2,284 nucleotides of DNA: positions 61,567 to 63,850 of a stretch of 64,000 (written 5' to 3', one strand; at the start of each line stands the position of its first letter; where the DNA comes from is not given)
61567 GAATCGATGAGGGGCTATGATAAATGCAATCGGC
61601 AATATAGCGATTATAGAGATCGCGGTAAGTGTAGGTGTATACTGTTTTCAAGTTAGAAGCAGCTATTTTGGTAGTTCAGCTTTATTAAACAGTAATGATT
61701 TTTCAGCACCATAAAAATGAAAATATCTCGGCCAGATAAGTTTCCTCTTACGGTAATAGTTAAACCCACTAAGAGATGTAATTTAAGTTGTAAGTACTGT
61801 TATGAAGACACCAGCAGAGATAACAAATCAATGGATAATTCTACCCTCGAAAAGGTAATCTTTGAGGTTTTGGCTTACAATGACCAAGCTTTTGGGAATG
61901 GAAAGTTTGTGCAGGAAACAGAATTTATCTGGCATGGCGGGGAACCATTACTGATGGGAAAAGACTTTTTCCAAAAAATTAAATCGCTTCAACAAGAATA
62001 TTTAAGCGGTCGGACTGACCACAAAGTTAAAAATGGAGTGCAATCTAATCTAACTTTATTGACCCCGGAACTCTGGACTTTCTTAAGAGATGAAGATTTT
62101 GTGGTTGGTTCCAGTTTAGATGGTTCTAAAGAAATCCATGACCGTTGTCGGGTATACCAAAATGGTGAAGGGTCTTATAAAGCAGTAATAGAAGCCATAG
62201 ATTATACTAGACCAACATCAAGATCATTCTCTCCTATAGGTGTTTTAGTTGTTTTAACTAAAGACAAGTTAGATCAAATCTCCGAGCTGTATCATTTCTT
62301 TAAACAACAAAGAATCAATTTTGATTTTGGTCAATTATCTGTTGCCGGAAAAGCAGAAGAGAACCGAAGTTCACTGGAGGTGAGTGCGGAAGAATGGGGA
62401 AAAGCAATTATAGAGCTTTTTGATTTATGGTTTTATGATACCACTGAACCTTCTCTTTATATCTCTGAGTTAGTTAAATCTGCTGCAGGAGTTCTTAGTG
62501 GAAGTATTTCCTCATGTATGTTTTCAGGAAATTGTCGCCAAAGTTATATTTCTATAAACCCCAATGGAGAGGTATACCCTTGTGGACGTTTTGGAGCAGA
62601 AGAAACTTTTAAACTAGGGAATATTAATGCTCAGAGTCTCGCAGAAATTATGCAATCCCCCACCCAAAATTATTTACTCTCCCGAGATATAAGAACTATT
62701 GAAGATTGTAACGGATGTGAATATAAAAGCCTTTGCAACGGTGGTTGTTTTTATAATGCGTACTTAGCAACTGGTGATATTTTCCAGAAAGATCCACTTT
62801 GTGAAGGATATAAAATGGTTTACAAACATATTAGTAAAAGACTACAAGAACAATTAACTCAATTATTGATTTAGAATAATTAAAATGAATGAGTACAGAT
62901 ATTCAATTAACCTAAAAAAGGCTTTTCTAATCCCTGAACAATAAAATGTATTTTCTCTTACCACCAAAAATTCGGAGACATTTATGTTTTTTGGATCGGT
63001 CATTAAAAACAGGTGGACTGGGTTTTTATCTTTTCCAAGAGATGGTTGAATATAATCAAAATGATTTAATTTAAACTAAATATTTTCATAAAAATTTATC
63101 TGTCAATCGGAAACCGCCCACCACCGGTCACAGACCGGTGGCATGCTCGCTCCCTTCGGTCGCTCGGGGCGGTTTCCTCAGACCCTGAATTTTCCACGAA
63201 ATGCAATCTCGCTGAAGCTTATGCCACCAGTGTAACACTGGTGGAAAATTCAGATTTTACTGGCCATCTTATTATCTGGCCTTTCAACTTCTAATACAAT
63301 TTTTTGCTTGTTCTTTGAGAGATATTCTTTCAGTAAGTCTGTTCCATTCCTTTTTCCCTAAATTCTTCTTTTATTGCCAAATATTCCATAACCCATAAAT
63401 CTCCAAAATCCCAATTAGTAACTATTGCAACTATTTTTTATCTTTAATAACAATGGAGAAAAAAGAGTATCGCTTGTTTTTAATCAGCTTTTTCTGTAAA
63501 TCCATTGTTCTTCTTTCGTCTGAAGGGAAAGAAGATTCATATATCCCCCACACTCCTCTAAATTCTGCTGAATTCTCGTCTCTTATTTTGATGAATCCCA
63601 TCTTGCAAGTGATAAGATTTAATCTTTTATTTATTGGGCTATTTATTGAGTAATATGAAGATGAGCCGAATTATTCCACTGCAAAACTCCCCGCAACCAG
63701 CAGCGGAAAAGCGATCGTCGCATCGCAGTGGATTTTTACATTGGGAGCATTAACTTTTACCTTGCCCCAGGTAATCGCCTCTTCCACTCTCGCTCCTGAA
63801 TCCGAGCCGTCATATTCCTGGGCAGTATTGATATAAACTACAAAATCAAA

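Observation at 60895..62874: Putative archaeal RiPP-like cluster: three small ORFs followed by a radical-SAM/SPASM maturase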

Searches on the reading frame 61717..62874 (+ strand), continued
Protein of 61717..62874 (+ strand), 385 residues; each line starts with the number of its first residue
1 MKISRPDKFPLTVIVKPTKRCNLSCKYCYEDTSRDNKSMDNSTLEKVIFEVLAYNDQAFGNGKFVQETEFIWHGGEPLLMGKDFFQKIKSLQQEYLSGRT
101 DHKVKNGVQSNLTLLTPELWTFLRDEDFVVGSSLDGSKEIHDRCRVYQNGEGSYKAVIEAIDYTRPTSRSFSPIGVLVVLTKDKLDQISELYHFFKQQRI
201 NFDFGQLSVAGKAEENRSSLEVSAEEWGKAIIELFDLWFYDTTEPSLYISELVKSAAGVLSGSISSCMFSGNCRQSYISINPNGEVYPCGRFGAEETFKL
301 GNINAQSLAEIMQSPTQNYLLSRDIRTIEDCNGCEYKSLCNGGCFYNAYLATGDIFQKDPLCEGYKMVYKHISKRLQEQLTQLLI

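Call 44: search_protein_families(library=ncbifam, proteins=[L015:4710-4997:+, P0010, P0046], max_evalue=0.01)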
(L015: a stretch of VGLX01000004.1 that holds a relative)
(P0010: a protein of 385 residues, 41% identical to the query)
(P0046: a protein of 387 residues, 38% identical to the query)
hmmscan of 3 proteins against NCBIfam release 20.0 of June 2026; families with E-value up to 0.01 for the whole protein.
L015:4710-4997:+ (96 aa): 0 families

P0010 (385 aa): 74 families (the best 25 are shown)
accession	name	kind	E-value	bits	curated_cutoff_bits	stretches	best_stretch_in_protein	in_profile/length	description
NF041298.1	rSAM_mat_DynA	equivalog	8.2e-102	340.8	450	1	22-378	1-355/356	dynobactin maturation radical SAM/SPASM protein DynA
TIGR03942.1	sulfatase_rSAM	equivalog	1.8e-80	270.8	349.45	1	24-378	2-359/363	anaerobic sulfatase maturase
NF010321.0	PRK13758.1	equivalog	1.3e-58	198.9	441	1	22-371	4-357/370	anaerobic sulfatase-maturase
TIGR04083.1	rSAM_pep_methan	hypoth_equivalog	1.1e-55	189.1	300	1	24-381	2-348/376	TIGR04083 family peptide-modifying radical SAM enzyme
NF010308.0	PRK13745.1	equivalog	3.4e-52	177.7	484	1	21-373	12-382/412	anaerobic sulfatase-maturation protein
NF041707.1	rSAM_YhhB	equivalog_domain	5.4e-49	167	445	1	23-379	3-368/369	cyclophane-forming radical SAM/SPASM peptide maturase YhhB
TIGR04163.1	rSAM_cobopep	equivalog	1.2e-48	166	375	1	22-368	64-411/428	peptide-modifying radical SAM enzyme CbpB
NF047865.1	rSAM_PapB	equivalog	4.2e-47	161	340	1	26-357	7-329/330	PapB family radical SAM/SPASM ranthipeptide maturase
TIGR04261.1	rSAM_GlyRichRpt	subfamily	3.8e-44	151.2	310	1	27-365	2-348/363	cyclophane-forming radical SAM/SPASM peptide maturase GrrM/OscB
NF041300.1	rSAM_mat_DarW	exception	3.5e-41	141.4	650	1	20-379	39-401/415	radical SAM/SPASM peptide maturase DarW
NF038005.1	rSAM_mat_DarE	equivalog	5.9e-40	137.3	650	1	21-374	73-430/432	darobactin maturation radical SAM/SPASM protein DarE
NF041718.1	rSAM_phane_AMC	equivalog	6.5e-40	137.2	425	1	23-363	7-347/362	cyclophane-forming radical SAM peptide maturase AmcB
TIGR03974.1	rSAM_six_Cys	equivalog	1.9e-33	116.1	425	1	26-368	101-438/451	thioether cross-link-forming SCIFF peptide maturase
TIGR04269.1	SAM_SPASM_FxsB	subfamily_domain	2.4e-33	115.7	370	1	25-373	5-362/363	FxsB family cyclophane-forming radical SAM/SPASM peptide maturase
NF040492.1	not_ScfB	exception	6e-33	114.4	855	1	24-375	97-444/450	ScfB-related radical SAM/SPASM orphan maturase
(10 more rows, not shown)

P0046 (387 aa): 71 families (the best 25 are shown)
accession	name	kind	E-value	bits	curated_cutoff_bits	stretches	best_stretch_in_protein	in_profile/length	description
NF041298.1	rSAM_mat_DynA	equivalog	1.3e-88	297.4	450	1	4-376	2-353/356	dynobactin maturation radical SAM/SPASM protein DynA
TIGR03942.1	sulfatase_rSAM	equivalog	5.5e-65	219.8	349.45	1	6-377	3-358/363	anaerobic sulfatase maturase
TIGR04083.1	rSAM_pep_methan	hypoth_equivalog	2.9e-54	184.4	300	1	6-378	3-345/376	TIGR04083 family peptide-modifying radical SAM enzyme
NF010321.0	PRK13758.1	equivalog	7.3e-48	163.6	441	1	3-371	4-357/370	anaerobic sulfatase-maturase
TIGR04163.1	rSAM_cobopep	equivalog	2.1e-41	142.1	375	2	109-376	148-419/428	peptide-modifying radical SAM enzyme CbpB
NF041300.1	rSAM_mat_DarW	exception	6.3e-38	130.7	650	2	109-383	125-405/415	radical SAM/SPASM peptide maturase DarW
NF041707.1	rSAM_YhhB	equivalog_domain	6.9e-38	130.5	445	2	106-377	90-366/369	cyclophane-forming radical SAM/SPASM peptide maturase YhhB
NF010308.0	PRK13745.1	equivalog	2.7e-37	128.7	484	1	6-376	16-385/412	anaerobic sulfatase-maturation protein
NF038005.1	rSAM_mat_DarE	equivalog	1.3e-36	126.3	650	1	5-373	76-429/432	darobactin maturation radical SAM/SPASM protein DarE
TIGR04261.1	rSAM_GlyRichRpt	subfamily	9.3e-33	113.7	310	1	7-358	1-341/363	cyclophane-forming radical SAM/SPASM peptide maturase GrrM/OscB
NF047865.1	rSAM_PapB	equivalog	3.1e-31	108.8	340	1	10-355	10-327/330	PapB family radical SAM/SPASM ranthipeptide maturase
NF041718.1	rSAM_phane_AMC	equivalog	5.7e-28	97.9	425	1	4-362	7-346/362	cyclophane-forming radical SAM peptide maturase AmcB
TIGR04280.1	geopep_mat_rSAM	hypoth_equivalog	5.2e-23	81.7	400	1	3-357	84-405/428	geopeptide radical SAM maturase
NF038107.1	rSAM_NF038107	equivalog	8.8e-23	80.8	600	1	5-354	87-410/444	Cys-every-fifth radical SAM/SPASM peptide maturase CefB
TIGR04334.1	rSAM_Clo7bot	equivalog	6.4e-22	77.8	600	1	2-350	89-411/440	radical SAM/SPASM domain Clo7bot peptide maturase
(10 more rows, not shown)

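Call 79: search_protein_families(library=pfam, proteins=[L014:300-2567:+, L014:2590-3267:+, L014:3279-4241:+, L007:4273-5265:+, L007:3589-4266:+, L007:1996-3564:+, L007:1344-2039:+, L006:7341-7880:+, L006:4536-5438:-, L011:1172-4633:+], max_evalue=0.001)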
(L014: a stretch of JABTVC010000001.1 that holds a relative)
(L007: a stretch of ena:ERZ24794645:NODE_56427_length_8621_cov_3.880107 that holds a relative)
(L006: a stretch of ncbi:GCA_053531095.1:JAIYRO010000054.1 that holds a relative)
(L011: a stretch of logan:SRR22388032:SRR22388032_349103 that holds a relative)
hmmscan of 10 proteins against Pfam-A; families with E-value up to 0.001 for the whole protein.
L014:300-2567:+ (756 aa): 0 families

L014:2590-3267:+ (226 aa): 0 families

L014:3279-4241:+ (321 aa): 0 families

L007:4273-5265:+ (331 aa): 0 families

L007:3589-4266:+ (226 aa): 0 families

L007:1996-3564:+ (523 aa): 0 families

L007:1344-2039:+ (232 aa): 0 families

L006:7341-7880:+ (180 aa): 0 families

L006:4536-5438:- (300 aa): 2 families
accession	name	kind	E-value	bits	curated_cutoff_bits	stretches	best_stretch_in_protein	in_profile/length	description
PF01895.24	PhoU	-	1.1e-06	29.3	23.5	1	138-208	8-85/89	PhoU domain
PF04014.23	MazE_antitoxin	-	1.3e-05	25.5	24.7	1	12-43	8-40/48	Antidote-toxin recognition MazE, bacterial antitoxin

L011:1172-4633:+ (1154 aa): 0 families

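Call 84: search_solved_structures(query=window:61717-62871:+, max_evalue=1e-10, show_alignments=4)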
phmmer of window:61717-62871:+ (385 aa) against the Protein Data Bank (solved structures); distinct sequences matched with E-value up to 1e-10: 4.
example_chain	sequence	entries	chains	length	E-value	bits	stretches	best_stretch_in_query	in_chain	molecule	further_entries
4k37_A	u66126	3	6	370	9.7e-38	133.4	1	10-376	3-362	Anaerobic sulfatase-maturating enzyme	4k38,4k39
4k36_A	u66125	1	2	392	1.1e-37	133.2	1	10-376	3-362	Anaerobic sulfatase-maturating enzyme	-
5wgg_A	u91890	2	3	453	8.5e-22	80.9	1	19-355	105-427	Radical SAM domain protein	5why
9gm3_A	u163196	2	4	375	4.8e-20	75.2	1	13-380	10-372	ChlB radical SAM domain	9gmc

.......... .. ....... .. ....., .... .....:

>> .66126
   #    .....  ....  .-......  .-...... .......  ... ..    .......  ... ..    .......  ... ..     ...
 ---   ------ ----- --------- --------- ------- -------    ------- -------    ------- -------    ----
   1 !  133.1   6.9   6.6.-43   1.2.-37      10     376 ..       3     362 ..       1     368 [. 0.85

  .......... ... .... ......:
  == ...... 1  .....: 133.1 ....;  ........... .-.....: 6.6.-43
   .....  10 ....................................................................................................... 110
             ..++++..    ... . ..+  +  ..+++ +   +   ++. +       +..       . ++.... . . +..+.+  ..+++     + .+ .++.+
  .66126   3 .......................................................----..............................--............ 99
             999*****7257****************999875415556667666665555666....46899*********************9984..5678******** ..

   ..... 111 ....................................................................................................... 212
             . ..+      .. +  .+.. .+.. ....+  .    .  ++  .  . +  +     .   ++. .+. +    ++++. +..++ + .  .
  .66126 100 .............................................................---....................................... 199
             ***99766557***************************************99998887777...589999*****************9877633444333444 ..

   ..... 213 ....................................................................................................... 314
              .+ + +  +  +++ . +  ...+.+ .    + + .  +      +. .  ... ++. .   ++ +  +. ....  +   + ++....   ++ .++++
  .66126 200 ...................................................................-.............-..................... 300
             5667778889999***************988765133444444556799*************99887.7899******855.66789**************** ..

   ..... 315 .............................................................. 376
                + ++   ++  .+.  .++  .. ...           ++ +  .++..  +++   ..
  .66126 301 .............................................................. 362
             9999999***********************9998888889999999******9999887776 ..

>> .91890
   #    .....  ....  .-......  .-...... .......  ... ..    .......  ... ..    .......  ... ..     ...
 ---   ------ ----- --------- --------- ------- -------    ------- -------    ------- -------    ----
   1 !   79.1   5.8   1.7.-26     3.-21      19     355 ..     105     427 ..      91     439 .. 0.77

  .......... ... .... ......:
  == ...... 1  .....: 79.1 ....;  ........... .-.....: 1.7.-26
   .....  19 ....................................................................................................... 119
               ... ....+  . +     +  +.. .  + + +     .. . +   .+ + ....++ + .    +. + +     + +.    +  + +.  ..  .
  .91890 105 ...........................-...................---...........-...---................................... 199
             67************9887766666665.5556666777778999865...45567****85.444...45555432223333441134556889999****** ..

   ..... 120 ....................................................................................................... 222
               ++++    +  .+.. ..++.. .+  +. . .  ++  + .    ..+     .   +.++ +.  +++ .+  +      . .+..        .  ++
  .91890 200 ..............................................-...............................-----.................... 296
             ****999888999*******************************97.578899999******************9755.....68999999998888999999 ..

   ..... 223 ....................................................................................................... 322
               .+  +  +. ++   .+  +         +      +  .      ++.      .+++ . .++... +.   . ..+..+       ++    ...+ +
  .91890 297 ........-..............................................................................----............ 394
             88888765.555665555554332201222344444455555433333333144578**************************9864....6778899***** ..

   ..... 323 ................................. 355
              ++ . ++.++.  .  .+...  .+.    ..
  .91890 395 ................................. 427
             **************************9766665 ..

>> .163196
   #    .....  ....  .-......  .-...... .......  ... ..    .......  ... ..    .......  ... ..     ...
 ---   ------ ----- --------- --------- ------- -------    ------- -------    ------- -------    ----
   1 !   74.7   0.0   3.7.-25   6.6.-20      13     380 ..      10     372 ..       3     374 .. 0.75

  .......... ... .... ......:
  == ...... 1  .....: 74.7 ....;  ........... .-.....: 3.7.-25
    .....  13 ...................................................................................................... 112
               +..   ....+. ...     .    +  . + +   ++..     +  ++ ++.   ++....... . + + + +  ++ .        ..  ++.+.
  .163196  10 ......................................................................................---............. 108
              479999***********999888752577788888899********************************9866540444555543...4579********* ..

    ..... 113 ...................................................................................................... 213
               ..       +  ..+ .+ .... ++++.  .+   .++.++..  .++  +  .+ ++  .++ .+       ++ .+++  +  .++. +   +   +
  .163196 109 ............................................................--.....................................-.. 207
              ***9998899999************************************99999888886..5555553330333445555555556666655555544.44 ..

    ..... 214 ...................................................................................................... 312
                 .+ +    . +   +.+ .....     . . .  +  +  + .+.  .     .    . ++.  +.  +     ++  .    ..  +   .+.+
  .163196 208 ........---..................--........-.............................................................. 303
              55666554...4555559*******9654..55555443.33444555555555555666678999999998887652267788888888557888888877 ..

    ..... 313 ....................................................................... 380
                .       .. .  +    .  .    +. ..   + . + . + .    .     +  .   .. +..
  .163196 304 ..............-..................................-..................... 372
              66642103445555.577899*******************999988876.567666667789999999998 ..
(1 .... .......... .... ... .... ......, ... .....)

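Call 85: find_related_loci(query=A2, collection=viral_contigs, flank=3000)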
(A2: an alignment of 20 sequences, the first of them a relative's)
Query A2 (385 aa) in viral_contigs; peptide patterns used: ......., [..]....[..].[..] (x = any residue, [..] = any of these).
33 stretches matched a pattern; 17 encode a relative of the query (tblastn E <= 1e-3); 17 distinct loci.
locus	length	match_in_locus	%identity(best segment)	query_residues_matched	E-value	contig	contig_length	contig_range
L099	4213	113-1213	34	1-380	1e-60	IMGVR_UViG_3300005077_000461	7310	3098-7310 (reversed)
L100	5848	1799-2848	30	11-382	1e-53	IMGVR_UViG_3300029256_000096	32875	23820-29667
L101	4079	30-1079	30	11-382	4e-53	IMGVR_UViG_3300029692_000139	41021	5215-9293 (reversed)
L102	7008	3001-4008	30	11-378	2e-48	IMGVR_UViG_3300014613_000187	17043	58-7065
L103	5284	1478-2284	32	11-303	1e-44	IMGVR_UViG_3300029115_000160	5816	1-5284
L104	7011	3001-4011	30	11-378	2e-43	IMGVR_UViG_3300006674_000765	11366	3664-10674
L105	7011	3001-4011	30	11-378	8e-43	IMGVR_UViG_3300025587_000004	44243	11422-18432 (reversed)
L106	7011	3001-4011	30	11-378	8e-43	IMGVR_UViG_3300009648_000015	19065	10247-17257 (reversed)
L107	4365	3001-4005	30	11-376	4e-42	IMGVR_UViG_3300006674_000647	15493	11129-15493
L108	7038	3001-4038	27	11-361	3e-36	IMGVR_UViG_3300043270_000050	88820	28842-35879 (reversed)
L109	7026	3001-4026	29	1-362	2e-35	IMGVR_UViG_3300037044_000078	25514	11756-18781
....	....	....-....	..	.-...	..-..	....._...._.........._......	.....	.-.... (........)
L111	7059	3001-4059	27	14-378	1e-22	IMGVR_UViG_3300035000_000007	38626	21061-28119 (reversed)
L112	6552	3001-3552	27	12-215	3e-17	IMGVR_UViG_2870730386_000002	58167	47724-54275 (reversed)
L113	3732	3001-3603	26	12-222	1e-16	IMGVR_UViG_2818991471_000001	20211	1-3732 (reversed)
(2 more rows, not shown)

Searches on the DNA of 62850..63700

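Call 48: search_rna_families(source=window, start=62850, end=63700, threshold=evalue, max_evalue=1)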
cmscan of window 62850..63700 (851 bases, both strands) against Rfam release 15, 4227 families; matches with E-value up to 1: 1.
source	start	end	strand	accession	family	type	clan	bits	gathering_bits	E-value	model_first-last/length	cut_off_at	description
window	62927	63006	+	RF04027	mir-1422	Gene; miRNA;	-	20.7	60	0.76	1-84/84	no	mir-1422 microRNA precursor family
